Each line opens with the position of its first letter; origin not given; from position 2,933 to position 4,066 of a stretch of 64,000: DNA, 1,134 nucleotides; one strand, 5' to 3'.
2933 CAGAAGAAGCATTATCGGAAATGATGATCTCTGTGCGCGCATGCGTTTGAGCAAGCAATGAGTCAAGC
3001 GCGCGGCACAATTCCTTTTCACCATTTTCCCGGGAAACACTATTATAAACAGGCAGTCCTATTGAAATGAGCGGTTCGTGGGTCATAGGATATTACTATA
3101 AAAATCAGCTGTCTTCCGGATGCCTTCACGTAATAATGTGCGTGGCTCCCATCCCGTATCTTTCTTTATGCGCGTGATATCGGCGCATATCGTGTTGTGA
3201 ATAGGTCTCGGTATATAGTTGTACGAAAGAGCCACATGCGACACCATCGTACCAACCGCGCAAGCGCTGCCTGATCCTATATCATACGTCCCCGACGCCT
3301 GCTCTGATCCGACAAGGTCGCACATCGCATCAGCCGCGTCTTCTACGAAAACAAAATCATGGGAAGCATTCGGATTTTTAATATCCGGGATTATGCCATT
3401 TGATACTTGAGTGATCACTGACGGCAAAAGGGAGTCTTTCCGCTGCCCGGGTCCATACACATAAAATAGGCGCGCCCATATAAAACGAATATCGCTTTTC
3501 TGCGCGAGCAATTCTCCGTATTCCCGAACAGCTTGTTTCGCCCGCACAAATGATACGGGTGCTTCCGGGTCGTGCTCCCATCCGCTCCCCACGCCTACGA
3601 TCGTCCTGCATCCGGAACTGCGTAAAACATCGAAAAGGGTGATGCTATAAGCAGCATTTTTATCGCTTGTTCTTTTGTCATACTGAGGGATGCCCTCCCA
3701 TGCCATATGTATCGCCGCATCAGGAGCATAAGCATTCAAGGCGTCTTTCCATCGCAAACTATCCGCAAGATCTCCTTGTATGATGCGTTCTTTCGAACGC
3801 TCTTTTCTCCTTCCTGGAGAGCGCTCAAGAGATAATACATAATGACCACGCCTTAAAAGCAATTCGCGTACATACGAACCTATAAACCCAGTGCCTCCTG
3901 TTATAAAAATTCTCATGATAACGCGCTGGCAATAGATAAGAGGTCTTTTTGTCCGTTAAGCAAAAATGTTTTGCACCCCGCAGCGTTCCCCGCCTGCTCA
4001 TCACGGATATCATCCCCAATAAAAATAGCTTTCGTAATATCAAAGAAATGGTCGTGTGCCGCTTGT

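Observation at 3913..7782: Complete nucleotide-heptose pathway with a fused HddC-GmhB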

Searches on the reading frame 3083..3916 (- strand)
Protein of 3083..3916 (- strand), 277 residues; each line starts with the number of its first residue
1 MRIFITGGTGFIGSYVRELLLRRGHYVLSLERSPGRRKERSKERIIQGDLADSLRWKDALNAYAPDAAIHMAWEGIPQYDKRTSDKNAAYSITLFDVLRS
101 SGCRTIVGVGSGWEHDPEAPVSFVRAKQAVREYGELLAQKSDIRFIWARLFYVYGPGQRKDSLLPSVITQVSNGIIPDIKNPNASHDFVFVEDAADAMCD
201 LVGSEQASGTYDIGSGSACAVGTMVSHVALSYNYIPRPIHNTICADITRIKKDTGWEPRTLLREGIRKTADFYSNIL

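Call 3: search_protein_families(library=pfam, proteins=[window:3083-3916:-], max_evalue=0.001)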
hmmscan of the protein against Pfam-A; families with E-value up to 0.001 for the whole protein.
window:3083-3916:- (277 aa): 5 families
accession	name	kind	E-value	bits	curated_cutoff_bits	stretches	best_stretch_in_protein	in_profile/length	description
PF01370.27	Epimerase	-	4.3e-30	105.3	20.9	1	3-214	1-240/240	NAD dependent epimerase/dehydratase family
PF16363.11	GDP_Man_Dehyd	-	2.1e-19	70.6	27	2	4-73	1-84/332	GDP-mannose 4,6 dehydratase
PF01073.25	3Beta_HSD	-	2.8e-06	27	22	0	5-72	2-74/280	3-beta hydroxysteroid dehydrogenase/isomerase family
PF13460.12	NAD_binding_10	-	7e-06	26.5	27.2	1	7-116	1-103/184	NAD(P)H-binding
PF04321.23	RmlD_sub_bind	-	3.3e-05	23.5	27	1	1-92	1-77/287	RmlD substrate binding domain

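Call 4: search_protein_families(library=ncbifam, proteins=[window:3083-3916:-], max_evalue=0.001)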
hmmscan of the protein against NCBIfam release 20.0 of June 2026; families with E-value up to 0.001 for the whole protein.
window:3083-3916:- (277 aa): 16 families
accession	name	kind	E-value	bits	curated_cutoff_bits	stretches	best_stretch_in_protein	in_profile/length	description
TIGR01181.1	dTDP_gluc_dehyt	equivalog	1.6e-14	53.7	365.1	1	142-274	170-312/321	dTDP-glucose 4,6-dehydratase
NF042422.1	oxyalk_red_OleD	equivalog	1.1e-12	47.9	580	1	1-201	1-214/329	2-alkyl-3-oxoalkanoate reductase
TIGR04180.1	EDH_00030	hypoth_equivalog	2e-12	46.8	475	1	145-229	167-253/297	NAD-dependent 4,6-dehydratase LegB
NF058621.1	DiazavRedAvaA7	equivalog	4.7e-12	46.2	400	1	1-71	1-71/304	3-diazoavenalumate denitrifying reductase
TIGR02197.1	heptose_epim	equivalog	2.5e-11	43.3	274.6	1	139-268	156-308/316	ADP-glyceromanno-heptose 6-epimerase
TIGR01179.1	galE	equivalog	8.7e-11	41.2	262.3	1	2-73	1-79/332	UDP-glucose 4-epimerase GalE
NF007490.0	PRK10084.1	subfamily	9.8e-11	41.2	649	1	153-274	197-335/361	dTDP-glucose 4,6-dehydratase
NF007582.0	PRK10217.1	equivalog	1.7e-08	33.9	698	0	154-215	191-253/355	dTDP-glucose 4,6-dehydratase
TIGR03466.1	HpnA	hypoth_equivalog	1.5e-07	30.6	367.65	1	1-62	1-64/327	hopanoid-associated sugar epimerase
TIGR01777.1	yfcH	hypoth_equivalog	4.4e-07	29.8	207.35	1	3-78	1-71/292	TIGR01777 family oxidoreductase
NF008360.0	PRK11150.1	equivalog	2.2e-06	27.1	452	1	126-230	143-251/310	ADP-glyceromanno-heptose 6-epimerase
TIGR02622.1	CDP_4_6_dhtase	equivalog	3.3e-06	26.5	278.45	1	2-99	6-116/352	CDP-glucose 4,6-dehydratase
NF047922.1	GDPFucSynFcl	equivalog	7.7e-06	25.6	500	1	184-273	205-301/308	GDP-L-fucose synthase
NF042423.1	oxyalk_red_Shew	equivalog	9.6e-05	21.6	580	0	2-62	10-70/331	2-alkyl-3-oxoalkanoate reductase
NF050030.1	thlkprotThyD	equivalog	0.00026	20.3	400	1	1-78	1-82/305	thylakoid membrane protein ThyD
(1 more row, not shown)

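Call 38: search_solved_structures(query=window:3083-3916:-, max_evalue=0.0001, show_alignments=1)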
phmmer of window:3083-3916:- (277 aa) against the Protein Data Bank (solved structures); distinct sequences matched with E-value up to 0.0001: 30.
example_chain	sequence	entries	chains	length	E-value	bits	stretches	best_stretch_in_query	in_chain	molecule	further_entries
8du1_A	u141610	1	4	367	1.7e-13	53.9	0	236-274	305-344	dTDP-glucose 4,6-dehydratase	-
4zrm_A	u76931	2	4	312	7.3e-12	48.5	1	1-275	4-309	UDP-glucose 4-epimerase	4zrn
3m2p_A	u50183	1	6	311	7.7e-11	45.1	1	2-220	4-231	UDP-N-acetylglucosamine 4-epimerase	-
1g1a_A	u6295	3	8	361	1.3e-10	44.4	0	153-273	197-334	DTDP-D-GLUCOSE 4,6-DEHYDRATASE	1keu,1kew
2q1w_A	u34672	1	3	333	2.1e-10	43.7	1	2-72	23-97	Putative nucleotide sugar epimerase/ dehydratase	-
2p5u_A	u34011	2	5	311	2.4e-10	43.5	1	1-274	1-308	UDP-glucose 4-epimerase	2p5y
6kv9_A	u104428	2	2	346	1.8e-09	40.7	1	3-267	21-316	MoeE5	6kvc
7ys8_A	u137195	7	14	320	3.7e-09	39.6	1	1-274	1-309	UDP-glucose 4-epimerase | UDP-glucose 4-epimerase along with EC 5.1.3.2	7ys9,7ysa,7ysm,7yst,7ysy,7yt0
3vps_A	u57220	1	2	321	5.7e-08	35.7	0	148-229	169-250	NAD-dependent epimerase/dehydratase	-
6wj9_A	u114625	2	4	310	1.1e-07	34.8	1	2-226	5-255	NAD-dependent epimerase/dehydratase family protein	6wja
6wjb_A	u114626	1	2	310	1.3e-07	34.5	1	2-226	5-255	NAD-dependent epimerase/dehydratase family protein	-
2hun_A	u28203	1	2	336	1.5e-07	34.3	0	147-273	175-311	336aa long hypothetical dTDP-glucose 4,6-dehydratase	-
2pk3_A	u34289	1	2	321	2.3e-07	33.7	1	1-267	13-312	GDP-6-deoxy-D-lyxo-4-hexulose reductase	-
5u4q_A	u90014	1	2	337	2.7e-07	33.5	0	119-219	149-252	dTDP-glucose 4,6-dehydratase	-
4lw8_A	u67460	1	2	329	3e-07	33.3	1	2-229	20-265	Putative epimerase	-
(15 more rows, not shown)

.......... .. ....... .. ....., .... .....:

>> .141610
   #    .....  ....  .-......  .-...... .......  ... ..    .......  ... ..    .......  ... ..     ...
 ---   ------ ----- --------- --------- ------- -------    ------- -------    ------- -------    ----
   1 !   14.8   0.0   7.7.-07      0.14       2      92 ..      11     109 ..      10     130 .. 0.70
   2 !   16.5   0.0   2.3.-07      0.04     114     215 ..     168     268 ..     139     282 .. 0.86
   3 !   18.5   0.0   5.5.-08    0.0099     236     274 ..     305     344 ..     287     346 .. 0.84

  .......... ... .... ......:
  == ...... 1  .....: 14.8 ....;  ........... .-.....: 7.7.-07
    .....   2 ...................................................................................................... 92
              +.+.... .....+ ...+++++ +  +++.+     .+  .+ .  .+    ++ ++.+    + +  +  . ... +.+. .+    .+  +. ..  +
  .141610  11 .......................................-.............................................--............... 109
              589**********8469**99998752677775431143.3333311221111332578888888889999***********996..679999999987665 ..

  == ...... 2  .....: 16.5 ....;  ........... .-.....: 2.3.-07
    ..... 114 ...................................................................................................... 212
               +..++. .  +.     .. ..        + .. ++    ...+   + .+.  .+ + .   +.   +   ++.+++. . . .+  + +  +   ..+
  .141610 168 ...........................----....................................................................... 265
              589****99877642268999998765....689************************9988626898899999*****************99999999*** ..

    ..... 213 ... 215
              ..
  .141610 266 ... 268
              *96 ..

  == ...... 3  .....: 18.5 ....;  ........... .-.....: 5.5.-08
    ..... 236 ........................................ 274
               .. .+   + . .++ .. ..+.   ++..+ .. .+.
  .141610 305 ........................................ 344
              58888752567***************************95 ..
